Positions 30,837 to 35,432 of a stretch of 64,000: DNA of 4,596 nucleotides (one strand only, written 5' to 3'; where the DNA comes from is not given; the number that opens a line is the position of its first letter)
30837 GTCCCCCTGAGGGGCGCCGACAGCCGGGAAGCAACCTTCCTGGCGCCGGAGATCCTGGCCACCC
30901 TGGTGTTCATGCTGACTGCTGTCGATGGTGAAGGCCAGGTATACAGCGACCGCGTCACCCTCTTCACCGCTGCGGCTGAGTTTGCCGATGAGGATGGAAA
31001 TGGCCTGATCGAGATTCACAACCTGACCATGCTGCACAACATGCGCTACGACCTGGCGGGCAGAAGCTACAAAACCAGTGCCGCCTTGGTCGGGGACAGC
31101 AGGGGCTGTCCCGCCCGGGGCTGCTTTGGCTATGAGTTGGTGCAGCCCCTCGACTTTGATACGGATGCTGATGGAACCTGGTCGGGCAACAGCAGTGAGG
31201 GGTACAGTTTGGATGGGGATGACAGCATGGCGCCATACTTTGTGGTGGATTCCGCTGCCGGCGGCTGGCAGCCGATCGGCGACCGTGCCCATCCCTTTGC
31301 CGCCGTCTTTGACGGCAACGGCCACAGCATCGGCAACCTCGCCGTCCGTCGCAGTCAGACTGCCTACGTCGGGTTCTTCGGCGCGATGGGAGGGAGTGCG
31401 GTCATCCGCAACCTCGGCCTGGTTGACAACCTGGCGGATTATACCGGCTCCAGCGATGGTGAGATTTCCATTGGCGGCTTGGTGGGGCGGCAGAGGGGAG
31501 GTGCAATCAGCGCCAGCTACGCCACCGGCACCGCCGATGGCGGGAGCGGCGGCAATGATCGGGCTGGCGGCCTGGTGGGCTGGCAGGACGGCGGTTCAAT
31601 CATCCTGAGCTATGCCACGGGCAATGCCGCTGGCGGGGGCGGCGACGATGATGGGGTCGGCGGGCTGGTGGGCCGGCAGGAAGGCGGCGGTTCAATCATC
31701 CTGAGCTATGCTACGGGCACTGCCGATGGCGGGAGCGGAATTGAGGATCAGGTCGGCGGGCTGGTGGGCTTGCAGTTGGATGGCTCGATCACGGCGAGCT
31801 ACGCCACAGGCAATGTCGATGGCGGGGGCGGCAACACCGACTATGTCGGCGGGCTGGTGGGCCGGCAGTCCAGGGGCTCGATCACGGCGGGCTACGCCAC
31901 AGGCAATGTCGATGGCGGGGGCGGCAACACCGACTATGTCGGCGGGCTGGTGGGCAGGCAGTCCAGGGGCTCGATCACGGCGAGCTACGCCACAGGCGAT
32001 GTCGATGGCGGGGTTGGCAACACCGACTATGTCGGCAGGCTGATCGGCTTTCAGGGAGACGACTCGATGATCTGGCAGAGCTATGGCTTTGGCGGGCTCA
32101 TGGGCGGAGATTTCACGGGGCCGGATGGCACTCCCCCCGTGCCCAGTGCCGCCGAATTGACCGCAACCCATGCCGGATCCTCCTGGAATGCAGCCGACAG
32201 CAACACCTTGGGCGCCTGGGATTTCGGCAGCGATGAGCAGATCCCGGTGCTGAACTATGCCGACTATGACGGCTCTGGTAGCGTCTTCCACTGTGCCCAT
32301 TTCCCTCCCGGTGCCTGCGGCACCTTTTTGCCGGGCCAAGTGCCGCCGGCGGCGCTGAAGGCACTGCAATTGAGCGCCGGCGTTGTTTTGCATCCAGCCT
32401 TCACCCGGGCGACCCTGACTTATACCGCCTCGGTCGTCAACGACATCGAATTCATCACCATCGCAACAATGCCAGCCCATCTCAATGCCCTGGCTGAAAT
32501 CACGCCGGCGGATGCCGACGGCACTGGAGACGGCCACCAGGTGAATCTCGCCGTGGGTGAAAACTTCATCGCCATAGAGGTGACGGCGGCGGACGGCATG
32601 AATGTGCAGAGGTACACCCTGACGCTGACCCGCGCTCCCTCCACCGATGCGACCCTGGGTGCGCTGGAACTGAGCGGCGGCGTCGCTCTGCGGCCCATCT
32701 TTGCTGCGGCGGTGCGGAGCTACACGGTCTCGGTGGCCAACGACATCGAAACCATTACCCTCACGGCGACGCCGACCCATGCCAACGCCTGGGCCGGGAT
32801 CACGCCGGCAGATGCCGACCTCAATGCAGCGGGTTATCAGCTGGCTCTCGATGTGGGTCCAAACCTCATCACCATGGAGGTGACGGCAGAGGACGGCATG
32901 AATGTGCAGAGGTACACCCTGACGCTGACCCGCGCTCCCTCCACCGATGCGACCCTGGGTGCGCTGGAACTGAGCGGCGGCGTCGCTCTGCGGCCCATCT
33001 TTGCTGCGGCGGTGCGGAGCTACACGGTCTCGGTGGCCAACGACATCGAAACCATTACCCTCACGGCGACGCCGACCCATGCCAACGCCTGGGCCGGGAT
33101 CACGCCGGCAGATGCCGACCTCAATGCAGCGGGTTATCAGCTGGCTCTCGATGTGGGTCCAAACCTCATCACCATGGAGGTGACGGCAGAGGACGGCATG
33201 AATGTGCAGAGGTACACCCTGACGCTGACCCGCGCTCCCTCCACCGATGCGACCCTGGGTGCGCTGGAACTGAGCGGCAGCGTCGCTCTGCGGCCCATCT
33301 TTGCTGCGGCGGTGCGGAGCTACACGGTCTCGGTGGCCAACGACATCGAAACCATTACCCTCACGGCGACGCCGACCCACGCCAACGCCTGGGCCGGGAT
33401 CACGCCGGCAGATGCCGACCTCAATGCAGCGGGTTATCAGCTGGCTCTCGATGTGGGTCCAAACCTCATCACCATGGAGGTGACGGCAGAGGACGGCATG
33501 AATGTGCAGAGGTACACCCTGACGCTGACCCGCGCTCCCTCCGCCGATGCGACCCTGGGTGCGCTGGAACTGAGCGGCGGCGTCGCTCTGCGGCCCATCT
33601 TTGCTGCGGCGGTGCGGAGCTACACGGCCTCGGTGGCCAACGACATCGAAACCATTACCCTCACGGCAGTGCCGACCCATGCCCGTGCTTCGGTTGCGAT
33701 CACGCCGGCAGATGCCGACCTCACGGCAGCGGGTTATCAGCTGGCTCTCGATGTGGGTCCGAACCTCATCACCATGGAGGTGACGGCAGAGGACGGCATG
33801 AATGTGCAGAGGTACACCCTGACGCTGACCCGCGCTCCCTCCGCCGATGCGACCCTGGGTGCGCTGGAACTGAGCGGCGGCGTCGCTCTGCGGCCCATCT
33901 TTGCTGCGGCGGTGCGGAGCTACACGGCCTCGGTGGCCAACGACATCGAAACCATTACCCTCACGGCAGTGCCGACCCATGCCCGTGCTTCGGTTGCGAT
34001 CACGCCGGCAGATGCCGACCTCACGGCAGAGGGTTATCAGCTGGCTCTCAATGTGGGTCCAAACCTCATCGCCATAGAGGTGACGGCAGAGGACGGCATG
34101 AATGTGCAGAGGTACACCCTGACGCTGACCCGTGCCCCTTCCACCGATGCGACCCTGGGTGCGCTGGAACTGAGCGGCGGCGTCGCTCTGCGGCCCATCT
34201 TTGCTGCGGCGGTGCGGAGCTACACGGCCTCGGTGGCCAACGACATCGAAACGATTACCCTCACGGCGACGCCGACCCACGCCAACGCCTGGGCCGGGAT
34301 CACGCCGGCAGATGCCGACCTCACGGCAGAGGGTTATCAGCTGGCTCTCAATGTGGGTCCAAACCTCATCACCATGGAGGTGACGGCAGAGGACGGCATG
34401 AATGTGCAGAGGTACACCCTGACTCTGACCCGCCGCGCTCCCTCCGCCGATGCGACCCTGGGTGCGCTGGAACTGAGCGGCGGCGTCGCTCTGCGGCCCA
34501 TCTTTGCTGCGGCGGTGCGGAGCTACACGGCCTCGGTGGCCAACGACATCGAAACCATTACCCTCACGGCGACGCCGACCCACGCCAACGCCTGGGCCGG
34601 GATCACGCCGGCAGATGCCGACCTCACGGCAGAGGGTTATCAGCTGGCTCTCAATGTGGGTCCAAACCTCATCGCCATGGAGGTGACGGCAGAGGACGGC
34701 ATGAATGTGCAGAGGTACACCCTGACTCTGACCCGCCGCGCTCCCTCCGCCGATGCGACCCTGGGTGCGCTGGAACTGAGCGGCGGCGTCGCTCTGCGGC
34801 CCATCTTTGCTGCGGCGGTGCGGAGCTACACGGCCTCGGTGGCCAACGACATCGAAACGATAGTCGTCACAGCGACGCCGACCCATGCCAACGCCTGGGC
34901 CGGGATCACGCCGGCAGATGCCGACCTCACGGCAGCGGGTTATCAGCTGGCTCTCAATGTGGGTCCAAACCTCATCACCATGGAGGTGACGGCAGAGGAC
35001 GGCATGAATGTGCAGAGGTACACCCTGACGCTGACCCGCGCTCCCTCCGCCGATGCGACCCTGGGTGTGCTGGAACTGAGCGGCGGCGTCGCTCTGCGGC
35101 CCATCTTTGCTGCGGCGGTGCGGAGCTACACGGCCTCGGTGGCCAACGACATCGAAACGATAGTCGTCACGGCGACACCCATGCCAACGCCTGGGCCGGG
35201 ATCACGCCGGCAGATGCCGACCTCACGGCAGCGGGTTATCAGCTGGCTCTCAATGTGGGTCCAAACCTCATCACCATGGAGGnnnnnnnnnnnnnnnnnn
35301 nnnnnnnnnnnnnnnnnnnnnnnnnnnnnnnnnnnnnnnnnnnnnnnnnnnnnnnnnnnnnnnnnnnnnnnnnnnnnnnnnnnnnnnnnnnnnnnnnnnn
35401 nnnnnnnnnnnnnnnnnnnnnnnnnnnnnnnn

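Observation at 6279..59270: Locus of giant modular secreted proteins (~10.5k and 6.3k aa): dockerin/EF-hand-like motif, beta-helix/GLUG repeats, Ig-like module, then cadherin-like arrays and a C-terminal anchor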

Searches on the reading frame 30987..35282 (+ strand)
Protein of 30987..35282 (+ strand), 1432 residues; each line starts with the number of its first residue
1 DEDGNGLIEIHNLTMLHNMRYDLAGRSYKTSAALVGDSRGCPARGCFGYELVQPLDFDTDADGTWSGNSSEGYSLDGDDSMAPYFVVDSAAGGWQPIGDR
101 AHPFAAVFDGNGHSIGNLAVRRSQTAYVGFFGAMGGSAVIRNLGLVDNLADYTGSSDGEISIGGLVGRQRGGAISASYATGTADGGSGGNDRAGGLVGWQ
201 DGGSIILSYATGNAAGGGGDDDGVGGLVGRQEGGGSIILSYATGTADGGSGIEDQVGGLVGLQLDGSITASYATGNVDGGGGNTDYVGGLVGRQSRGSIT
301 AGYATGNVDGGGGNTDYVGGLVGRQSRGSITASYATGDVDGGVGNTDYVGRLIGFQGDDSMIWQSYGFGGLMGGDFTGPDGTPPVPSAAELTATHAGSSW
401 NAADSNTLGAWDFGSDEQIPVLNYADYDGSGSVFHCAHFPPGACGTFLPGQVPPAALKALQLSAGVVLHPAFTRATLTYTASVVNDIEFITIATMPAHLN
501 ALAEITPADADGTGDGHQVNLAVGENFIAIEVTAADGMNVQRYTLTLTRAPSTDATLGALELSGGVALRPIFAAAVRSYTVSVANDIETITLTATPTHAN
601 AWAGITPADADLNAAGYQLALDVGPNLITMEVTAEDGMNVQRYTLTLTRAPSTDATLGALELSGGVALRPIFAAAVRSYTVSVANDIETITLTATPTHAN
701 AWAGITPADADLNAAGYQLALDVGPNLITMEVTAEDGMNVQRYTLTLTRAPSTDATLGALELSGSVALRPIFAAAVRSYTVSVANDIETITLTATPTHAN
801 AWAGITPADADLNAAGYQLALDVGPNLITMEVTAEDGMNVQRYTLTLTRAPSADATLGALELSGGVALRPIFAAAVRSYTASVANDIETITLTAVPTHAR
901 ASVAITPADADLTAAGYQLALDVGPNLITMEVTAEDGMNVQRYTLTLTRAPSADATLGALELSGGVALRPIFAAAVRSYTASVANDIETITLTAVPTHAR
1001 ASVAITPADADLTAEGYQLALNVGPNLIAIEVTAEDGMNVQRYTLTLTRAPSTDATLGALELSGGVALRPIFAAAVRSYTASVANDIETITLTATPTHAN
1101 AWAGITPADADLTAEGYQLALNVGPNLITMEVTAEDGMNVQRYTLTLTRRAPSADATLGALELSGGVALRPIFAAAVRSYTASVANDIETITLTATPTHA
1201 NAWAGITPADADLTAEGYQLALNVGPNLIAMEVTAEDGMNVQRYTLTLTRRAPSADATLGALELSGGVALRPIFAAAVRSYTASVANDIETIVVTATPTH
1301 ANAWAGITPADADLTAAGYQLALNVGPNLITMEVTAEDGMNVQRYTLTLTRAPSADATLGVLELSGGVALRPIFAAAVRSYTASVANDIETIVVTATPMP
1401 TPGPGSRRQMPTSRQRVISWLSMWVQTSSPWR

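Call 5: search_protein_families(library=pfam, proteins=[window:30987-35282:+], max_evalue=0.01)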
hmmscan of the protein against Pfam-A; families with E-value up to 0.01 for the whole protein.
window:30987-35282:+ (1432 aa): 6 families
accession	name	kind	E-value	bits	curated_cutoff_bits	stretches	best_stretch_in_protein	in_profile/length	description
PF12733.13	Cadherin-like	-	2.3e-132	432.2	24.2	9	969-1049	7-88/89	Cadherin-like beta sandwich domain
PF07581.17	Glug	-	4.6e-21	74.2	20.5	2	317-339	4-27/28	The GLUG motif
PF06793.17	UPF0262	-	2.1e-12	47.8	25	0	1315-1351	44-80/153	Uncharacterised protein family (UPF0262)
PF17729.6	DUF5569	-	3.5e-05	24.3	37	0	564-620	86-143/225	Family of unknown function (DUF5569)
PF14209.11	DUF4321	-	0.00012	22.3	27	0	604-629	11-37/48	Domain of unknown function (DUF4321)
PF20813.2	FhbB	-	0.00014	22.5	27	0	1062-1093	17-48/80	Factor H binding protein B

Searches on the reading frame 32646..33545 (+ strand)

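Call 46: search_protein_families(library=pfam, proteins=[window:32646-33545:+], max_evalue=10)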
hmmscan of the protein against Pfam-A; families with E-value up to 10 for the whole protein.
window:32646-33545:+ (300 aa): 13 families
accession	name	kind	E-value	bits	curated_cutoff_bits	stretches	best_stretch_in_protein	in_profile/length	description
PF12733.13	Cadherin-like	-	6.7e-45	151.9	24.2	3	214-296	5-88/89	Cadherin-like beta sandwich domain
PF06793.17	UPF0262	-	2.2e-05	25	25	3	60-96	44-80/153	Uncharacterised protein family (UPF0262)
PF17729.6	DUF5569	-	0.00064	20.1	37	0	110-167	85-143/225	Family of unknown function (DUF5569)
PF14209.11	DUF4321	-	0.0011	19.2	27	0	51-76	11-37/48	Domain of unknown function (DUF4321)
PF08884.16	Flagellin_D3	-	0.003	18.4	24.2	0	125-148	55-80/91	Flagellin D3 domain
PF25394.1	PEX6_vert_N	-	0.0035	18.3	26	0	139-173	9-44/101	PEX6 N-terminal domain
PF02371.22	Transposase_20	-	0.0039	18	21.3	0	234-256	22-44/87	Transposase IS116/IS110/IS902 family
PF20813.2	FhbB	-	0.012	16.3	27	0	209-240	17-48/80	Factor H binding protein B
PF21046.2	Rad26-like_C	-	0.037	14.2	27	0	86-96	13-23/65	Rad26-like, C-terminal domain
PF19755.4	DUF6242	-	0.14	12.4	29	0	175-195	99-119/217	Domain of unknown function (DUF6242)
PF11775.14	CobT_C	-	0.27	11.3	21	0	207-256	19-68/220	Cobalamin biosynthesis protein CobT VWA domain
PF00403.32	HMA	-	0.7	10.8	24.8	0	23-45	26-48/62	Heavy-metal-associated domain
PF22142.1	Hao_C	-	1.3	9.4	27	0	33-52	26-45/47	Hydroxylamine oxidoreductase, C-terminal domain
